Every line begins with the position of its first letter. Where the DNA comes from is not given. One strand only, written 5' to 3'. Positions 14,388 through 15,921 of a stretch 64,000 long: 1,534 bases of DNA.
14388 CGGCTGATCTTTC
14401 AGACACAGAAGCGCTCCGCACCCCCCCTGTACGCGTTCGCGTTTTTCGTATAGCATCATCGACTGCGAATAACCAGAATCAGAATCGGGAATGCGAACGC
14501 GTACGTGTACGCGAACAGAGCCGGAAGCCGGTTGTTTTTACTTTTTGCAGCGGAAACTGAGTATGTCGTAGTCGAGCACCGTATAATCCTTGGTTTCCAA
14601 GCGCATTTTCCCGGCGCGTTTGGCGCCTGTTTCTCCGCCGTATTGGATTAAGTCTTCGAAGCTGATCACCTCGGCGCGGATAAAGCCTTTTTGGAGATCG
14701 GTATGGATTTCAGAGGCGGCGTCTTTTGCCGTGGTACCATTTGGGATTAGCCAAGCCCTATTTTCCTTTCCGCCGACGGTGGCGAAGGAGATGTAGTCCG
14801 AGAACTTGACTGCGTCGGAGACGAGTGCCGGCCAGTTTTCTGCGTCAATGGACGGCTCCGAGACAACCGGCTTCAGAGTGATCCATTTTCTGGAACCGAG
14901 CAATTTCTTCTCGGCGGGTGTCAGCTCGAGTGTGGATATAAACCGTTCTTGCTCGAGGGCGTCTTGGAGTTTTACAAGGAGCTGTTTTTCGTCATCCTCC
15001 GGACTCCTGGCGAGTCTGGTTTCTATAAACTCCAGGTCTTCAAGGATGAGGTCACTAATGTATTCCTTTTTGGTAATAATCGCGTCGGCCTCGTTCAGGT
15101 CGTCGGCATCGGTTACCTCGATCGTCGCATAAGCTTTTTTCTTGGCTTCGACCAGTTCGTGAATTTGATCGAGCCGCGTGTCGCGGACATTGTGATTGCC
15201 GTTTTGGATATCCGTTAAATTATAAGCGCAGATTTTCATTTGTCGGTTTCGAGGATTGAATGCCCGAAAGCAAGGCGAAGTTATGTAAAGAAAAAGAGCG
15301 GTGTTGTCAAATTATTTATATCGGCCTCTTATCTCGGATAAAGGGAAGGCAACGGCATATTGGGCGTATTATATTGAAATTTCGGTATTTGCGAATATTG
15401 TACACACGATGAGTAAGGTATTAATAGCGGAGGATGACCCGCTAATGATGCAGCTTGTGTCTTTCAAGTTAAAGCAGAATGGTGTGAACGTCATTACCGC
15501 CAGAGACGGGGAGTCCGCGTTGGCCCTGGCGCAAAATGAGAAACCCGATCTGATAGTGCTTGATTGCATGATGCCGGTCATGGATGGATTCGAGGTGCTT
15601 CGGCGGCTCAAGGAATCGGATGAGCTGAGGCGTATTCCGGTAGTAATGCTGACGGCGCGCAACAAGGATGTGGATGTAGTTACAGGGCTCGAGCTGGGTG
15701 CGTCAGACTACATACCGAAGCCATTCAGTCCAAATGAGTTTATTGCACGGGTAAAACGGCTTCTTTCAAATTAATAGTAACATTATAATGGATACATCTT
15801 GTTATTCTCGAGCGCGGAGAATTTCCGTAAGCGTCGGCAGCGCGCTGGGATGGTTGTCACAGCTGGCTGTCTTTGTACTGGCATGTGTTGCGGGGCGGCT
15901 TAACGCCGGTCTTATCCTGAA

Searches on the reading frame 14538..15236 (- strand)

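Call 10: search_protein_families(library=pfam, proteins=[window:14538-15236:-], max_evalue=0.0001)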
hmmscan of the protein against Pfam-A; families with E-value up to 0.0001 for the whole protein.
window:14538-15236:- (232 aa): 1 family
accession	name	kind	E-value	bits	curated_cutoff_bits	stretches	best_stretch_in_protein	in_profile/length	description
PF06071.19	YchF-GTPase_C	-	8.2e-31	106.4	27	1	149-230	2-83/84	Protein of unknown function (DUF933)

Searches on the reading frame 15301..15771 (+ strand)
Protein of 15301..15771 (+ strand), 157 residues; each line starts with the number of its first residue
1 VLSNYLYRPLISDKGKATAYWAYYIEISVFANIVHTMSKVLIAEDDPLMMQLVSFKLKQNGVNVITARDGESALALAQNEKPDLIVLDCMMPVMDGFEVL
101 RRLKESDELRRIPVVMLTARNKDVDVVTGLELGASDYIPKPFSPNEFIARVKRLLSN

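Call 10: search_protein_families(library=pfam, proteins=[window:15301-15771:+], max_evalue=0.0001)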
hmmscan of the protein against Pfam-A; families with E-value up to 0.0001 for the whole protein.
window:15301-15771:+ (157 aa): 1 family
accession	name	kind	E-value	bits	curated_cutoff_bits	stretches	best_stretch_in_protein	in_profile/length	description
PF00072.30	Response_reg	-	2.8e-32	111.6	30.2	1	40-152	1-111/111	Response regulator receiver domain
